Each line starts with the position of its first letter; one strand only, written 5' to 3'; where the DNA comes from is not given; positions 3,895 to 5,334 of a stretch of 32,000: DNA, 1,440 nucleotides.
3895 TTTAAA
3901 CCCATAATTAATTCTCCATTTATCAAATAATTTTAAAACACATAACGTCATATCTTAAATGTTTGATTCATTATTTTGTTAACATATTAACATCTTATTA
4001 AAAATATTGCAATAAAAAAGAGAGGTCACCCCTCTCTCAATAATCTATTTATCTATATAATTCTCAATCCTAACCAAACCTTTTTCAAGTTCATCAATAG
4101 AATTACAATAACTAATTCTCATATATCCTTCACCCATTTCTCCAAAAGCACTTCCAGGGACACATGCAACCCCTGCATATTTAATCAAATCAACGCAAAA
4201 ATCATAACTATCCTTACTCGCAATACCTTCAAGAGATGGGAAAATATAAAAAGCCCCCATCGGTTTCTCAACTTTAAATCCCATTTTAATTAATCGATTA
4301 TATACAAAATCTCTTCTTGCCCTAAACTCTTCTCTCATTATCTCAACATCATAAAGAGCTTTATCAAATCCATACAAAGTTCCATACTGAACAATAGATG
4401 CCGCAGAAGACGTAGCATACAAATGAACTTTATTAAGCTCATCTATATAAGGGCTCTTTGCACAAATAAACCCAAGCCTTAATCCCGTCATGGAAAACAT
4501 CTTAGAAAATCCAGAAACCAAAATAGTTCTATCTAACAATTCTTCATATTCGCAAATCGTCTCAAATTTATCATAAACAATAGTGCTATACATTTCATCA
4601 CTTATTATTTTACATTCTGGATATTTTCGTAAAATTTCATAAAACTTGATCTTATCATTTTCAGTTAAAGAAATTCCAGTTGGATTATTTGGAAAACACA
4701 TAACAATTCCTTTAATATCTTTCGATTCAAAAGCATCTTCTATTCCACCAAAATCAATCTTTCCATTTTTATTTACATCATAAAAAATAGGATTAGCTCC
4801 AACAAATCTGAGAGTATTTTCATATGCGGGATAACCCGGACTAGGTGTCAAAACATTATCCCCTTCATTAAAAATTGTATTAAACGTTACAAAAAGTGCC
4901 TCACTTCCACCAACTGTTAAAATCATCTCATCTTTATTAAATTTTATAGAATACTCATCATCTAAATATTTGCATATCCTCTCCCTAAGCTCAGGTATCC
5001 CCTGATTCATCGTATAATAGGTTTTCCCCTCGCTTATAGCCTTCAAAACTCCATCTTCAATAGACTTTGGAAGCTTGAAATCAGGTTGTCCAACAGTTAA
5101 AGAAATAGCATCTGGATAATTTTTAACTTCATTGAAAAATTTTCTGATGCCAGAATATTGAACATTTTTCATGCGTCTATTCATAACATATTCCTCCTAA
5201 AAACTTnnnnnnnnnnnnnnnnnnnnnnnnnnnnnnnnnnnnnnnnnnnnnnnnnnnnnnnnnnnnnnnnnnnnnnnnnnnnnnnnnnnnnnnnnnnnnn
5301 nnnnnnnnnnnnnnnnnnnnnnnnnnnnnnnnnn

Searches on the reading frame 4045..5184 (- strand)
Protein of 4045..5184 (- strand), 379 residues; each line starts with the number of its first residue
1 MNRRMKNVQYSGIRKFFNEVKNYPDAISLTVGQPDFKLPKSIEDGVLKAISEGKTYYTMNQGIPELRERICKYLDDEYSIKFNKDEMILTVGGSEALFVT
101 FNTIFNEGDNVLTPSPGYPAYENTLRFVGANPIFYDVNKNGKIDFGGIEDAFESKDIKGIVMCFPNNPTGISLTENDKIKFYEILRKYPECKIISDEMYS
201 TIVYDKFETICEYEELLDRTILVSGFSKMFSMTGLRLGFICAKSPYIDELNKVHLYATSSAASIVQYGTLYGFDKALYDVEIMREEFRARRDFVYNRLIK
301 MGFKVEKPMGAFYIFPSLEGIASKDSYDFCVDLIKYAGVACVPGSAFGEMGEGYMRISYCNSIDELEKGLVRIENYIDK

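Call 23: find_related_loci(query=window:4045-5184:-, collection=genome_contigs, flank=10000)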
Query window:4045-5184:- (379 aa) in genome_contigs; peptide patterns used: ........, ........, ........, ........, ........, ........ (x = any residue, [..] = any of these).
91 stretches matched a pattern; 1 encode a relative of the query (tblastn E <= 1e-3); 1 distinct loci.
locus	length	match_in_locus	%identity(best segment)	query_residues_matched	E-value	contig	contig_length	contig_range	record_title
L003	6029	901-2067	29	1-376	6e-49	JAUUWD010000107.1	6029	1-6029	MAG: Desulfobacteraceae bacterium isolate CSMAG_30 CSMAG_30_k141_729089_length_6029_cov_6.7576, whole genome shotgun seq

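Call 25: find_homologous_proteins(query=window:4048-5184:-, max_evalue=1e-60)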
Query window:4048-5184:- (379 aa): 7804 proteins with E <= 1e-60 among 8000 candidates; the best 120 are listed.
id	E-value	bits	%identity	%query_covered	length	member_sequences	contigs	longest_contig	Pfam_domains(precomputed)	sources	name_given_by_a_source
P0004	5.5e-254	860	100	100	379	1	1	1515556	PF00155.28,PF01041.24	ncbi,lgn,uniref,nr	ncbi:pyridoxal phosphate-dependent aminotransferase [Candidatus Arthromitus sp. SFB-rat-Yit]|uniref:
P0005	3.4e-234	795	92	100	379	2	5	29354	PF00155.28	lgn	-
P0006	1.9e-225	766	87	100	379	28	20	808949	PF00155.28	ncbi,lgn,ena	-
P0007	5.6e-213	725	83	99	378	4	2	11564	PF00155.28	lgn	-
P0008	2.9e-205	700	80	99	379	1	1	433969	PF00155.28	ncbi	-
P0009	1.9e-203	694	79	99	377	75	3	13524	PF00155.28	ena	-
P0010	7.3e-203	692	80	99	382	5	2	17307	PF00155.28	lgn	-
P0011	5.6e-197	672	77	99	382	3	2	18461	PF00155.28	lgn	-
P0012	1.9e-195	667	77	100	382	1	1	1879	PF00155.28,PF12897.14,PF00266.26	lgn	-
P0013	3.9e-192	657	75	100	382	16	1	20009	PF00155.28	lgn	-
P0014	6.2e-191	653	75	99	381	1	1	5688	PF00155.28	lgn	-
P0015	5.9e-190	649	75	99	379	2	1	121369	PF00155.28,PF12897.14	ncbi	-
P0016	8.6e-190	649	76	99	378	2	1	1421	PF00155.28,PF12897.14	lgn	-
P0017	9.5e-186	636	73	100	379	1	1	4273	PF00155.28,PF12897.14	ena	-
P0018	2.4e-185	634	73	100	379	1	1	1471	PF00155.28,PF12897.14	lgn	-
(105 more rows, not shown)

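Call 26: find_encoding_contigs(protein=P0004, flank=4000, max_places=10)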
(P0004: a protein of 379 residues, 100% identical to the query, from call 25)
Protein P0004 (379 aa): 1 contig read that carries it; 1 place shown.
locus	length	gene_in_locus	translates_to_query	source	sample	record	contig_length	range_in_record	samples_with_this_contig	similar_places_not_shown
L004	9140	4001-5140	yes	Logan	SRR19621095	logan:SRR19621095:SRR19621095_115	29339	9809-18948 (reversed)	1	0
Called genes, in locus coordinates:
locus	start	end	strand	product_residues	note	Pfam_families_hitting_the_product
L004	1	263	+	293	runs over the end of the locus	PF02239:Cytochrom_D1 (faint), PF24796:WDR55 (faint), PF21783:YNCE (weak), PF25174:Beta-prop_THOC3 (faint)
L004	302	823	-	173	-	PF14277:DUF4364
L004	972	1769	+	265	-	PF01522:Polysacc_deac_1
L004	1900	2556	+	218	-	PF00436:SSB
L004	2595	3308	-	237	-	PF08503:DapH_N, PF25084:LbH_EIF2B (faint), PF25087:GMPPB_C (faint), PF00132:Hexapep, PF14602:Hexapep_2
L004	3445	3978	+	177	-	PF02572:CobA_CobO_BtuR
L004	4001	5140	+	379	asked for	PF00155:Aminotran_1_2, PF01041:DegT_DnrJ_EryC1 (weak)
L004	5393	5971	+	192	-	-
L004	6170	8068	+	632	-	-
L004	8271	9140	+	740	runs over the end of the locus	-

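Call 27: find_encoding_contigs(protein=P0005, flank=8000, max_places=10)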
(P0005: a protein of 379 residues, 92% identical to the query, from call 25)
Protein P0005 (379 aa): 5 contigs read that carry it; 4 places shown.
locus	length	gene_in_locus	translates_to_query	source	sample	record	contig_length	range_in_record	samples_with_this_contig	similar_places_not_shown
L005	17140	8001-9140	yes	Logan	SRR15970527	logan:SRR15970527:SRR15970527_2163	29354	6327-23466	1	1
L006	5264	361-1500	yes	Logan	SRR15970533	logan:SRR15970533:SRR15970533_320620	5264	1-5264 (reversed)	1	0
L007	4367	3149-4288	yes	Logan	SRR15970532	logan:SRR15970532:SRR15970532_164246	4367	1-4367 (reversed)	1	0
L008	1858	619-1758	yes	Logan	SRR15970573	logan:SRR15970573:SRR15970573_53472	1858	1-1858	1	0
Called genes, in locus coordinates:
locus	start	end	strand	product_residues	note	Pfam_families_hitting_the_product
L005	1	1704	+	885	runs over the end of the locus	PF00133:tRNA-synt_1, PF01406:tRNA-synt_1e (faint), PF09334:tRNA-synt_1g, PF13603:tRNA-synt_1_2, PF09334:tRNA-synt_1g, PF08264:Anticodon_1, PF10458:Val_tRNA-synt_C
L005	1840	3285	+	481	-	PF13946:DUF4214 (faint), PF13354:Beta-lactamase2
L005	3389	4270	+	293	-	PF25174:Beta-prop_THOC3 (faint), PF02239:Cytochrom_D1 (faint)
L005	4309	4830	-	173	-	PF14277:DUF4364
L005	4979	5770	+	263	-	PF01522:Polysacc_deac_1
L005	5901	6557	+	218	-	PF00436:SSB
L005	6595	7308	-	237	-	PF08503:DapH_N, PF25084:LbH_EIF2B (faint), PF25087:GMPPB_C (faint), PF00132:Hexapep, PF14602:Hexapep_2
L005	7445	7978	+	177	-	PF02572:CobA_CobO_BtuR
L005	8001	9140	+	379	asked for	PF00155:Aminotran_1_2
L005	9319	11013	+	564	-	-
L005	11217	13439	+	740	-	-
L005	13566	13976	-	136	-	-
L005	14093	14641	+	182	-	PF02698:DUF218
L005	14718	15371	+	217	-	PF01323:DSBA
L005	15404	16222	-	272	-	-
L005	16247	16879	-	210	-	-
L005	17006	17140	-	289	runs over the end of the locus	-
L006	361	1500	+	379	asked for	PF00155:Aminotran_1_2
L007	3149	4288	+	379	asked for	PF00155:Aminotran_1_2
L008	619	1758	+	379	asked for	PF00155:Aminotran_1_2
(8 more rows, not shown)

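Call 28: find_encoding_contigs(protein=P0006, flank=8000, max_places=10)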
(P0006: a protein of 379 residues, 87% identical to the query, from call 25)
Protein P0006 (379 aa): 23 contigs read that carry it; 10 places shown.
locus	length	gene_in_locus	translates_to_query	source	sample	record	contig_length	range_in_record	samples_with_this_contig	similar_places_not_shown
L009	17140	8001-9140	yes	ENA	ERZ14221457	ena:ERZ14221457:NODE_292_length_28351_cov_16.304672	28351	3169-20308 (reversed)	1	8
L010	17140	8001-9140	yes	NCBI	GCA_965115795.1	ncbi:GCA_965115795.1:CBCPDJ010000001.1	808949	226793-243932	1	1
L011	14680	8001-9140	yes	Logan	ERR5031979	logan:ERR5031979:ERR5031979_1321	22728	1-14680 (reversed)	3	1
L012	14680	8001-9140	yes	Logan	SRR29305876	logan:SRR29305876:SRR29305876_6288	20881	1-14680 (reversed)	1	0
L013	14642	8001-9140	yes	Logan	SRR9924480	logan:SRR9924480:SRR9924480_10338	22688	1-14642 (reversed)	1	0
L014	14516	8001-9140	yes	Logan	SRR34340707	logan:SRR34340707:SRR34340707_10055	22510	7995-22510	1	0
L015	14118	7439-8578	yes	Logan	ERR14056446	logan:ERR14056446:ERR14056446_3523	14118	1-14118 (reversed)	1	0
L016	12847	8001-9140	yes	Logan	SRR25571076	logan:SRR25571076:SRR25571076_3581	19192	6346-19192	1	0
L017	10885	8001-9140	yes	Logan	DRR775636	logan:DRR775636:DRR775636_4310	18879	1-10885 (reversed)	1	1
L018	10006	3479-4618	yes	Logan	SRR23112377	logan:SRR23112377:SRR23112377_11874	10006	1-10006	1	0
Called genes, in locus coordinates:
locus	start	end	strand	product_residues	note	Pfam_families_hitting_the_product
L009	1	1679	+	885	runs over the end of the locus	PF00133:tRNA-synt_1, PF01406:tRNA-synt_1e (faint), PF09334:tRNA-synt_1g, PF13603:tRNA-synt_1_2, PF09334:tRNA-synt_1g, PF08264:Anticodon_1, PF10458:Val_tRNA-synt_C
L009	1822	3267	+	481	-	PF13946:DUF4214 (faint), PF13354:Beta-lactamase2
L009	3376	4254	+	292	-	-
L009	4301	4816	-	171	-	PF14277:DUF4364, PF14947:HTH_45 (weak)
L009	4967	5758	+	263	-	PF01522:Polysacc_deac_1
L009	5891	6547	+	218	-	PF00436:SSB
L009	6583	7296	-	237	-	PF08503:DapH_N, PF25084:LbH_EIF2B (faint), PF25087:GMPPB_C (faint), PF00132:Hexapep, PF14602:Hexapep_2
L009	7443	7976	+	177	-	PF02572:CobA_CobO_BtuR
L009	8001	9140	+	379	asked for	PF00155:Aminotran_1_2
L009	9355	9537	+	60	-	-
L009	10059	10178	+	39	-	-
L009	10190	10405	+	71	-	-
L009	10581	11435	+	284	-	-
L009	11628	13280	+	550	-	-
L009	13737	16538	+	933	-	-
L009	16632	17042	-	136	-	-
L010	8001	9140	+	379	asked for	PF00155:Aminotran_1_2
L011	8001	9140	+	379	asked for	PF00155:Aminotran_1_2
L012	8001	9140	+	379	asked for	PF00155:Aminotran_1_2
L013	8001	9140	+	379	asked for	PF00155:Aminotran_1_2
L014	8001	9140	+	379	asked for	PF00155:Aminotran_1_2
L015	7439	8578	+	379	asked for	PF00155:Aminotran_1_2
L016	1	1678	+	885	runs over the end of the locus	PF00133:tRNA-synt_1, PF01406:tRNA-synt_1e (faint), PF09334:tRNA-synt_1g, PF13603:tRNA-synt_1_2, PF09334:tRNA-synt_1g, PF08264:Anticodon_1, PF10458:Val_tRNA-synt_C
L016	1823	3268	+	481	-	PF13946:DUF4214 (faint), PF13354:Beta-lactamase2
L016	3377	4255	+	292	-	-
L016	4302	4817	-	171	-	PF14277:DUF4364, PF14947:HTH_45 (weak)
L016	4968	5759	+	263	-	PF01522:Polysacc_deac_1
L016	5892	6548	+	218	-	PF00436:SSB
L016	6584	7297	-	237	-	PF08503:DapH_N, PF25084:LbH_EIF2B (faint), PF25087:GMPPB_C (faint), PF00132:Hexapep, PF14602:Hexapep_2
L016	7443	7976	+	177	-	PF02572:CobA_CobO_BtuR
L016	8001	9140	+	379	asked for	PF00155:Aminotran_1_2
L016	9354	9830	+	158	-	-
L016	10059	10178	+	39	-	-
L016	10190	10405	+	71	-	-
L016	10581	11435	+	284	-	-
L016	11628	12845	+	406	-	?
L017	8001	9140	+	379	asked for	PF00155:Aminotran_1_2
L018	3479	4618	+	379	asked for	PF00155:Aminotran_1_2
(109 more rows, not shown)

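Call 43: search_protein_families(library=pfam, proteins=[L016:9354-9827:+, L009:10581-11432:+], max_evalue=0.1)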
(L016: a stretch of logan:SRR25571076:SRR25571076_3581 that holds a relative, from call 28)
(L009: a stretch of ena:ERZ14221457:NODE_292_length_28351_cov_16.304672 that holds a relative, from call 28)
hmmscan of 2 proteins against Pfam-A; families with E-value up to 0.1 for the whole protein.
L016:9354-9827:+ (158 aa): 0 families

L009:10581-11432:+ (284 aa): 0 families

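Call 56: find_encoding_contigs(protein=P0008, flank=10000, max_places=3)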
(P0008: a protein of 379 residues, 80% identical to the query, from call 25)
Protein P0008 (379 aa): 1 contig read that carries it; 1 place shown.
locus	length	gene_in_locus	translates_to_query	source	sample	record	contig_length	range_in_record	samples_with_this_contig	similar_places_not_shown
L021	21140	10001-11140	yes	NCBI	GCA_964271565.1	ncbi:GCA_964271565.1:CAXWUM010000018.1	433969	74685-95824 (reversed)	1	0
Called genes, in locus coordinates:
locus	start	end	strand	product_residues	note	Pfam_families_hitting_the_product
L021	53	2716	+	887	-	PF00133:tRNA-synt_1, PF01406:tRNA-synt_1e (faint), PF09334:tRNA-synt_1g, PF13603:tRNA-synt_1_2, PF09334:tRNA-synt_1g, PF08264:Anticodon_1, PF10458:Val_tRNA-synt_C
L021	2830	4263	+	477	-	PF13946:DUF4214 (weak), PF13354:Beta-lactamase2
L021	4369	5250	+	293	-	PF02239:Cytochrom_D1 (faint)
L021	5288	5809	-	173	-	PF14277:DUF4364, PF14947:HTH_45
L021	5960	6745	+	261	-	PF01522:Polysacc_deac_1, PF22537:WbmS-like (weak)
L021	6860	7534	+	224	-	PF00436:SSB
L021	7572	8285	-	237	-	PF08503:DapH_N, PF25084:LbH_EIF2B (faint), PF25087:GMPPB_C (faint), PF00132:Hexapep, PF14602:Hexapep_2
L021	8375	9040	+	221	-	PF01161:PBP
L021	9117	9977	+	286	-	PF01638:HxlR, PF02572:CobA_CobO_BtuR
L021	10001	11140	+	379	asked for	PF00155:Aminotran_1_2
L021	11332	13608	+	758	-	-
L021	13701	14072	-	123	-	-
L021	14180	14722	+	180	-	PF02698:DUF218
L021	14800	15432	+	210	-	PF01323:DSBA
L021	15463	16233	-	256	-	-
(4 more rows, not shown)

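Call 57: find_encoding_contigs(protein=P0007, flank=10000, max_places=3)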
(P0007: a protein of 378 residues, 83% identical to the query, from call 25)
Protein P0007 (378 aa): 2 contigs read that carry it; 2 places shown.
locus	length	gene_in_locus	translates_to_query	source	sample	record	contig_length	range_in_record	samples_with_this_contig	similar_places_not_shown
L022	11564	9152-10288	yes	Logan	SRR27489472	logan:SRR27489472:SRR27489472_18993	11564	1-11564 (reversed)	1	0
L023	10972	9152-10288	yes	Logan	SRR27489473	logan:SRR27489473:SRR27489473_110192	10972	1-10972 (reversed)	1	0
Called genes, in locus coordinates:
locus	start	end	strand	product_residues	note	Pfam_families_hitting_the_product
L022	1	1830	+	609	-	?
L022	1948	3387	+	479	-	PF13946:DUF4214, PF13354:Beta-lactamase2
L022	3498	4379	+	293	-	-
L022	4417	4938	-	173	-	PF14277:DUF4364, PF14947:HTH_45 (weak)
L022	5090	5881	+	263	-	PF01522:Polysacc_deac_1, PF22537:WbmS-like (weak)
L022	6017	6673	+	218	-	PF00436:SSB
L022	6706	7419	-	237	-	PF08503:DapH_N, PF25087:GMPPB_C (faint), PF25084:LbH_EIF2B (weak), PF00132:Hexapep, PF14602:Hexapep_2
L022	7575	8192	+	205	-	PF01161:PBP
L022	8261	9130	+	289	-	PF01638:HxlR, PF02572:CobA_CobO_BtuR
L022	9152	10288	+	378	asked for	PF00155:Aminotran_1_2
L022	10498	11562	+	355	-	?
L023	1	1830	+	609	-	?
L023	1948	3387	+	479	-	PF13946:DUF4214, PF13354:Beta-lactamase2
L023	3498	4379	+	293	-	-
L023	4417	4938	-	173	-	PF14277:DUF4364, PF14947:HTH_45 (weak)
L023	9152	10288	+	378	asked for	PF00155:Aminotran_1_2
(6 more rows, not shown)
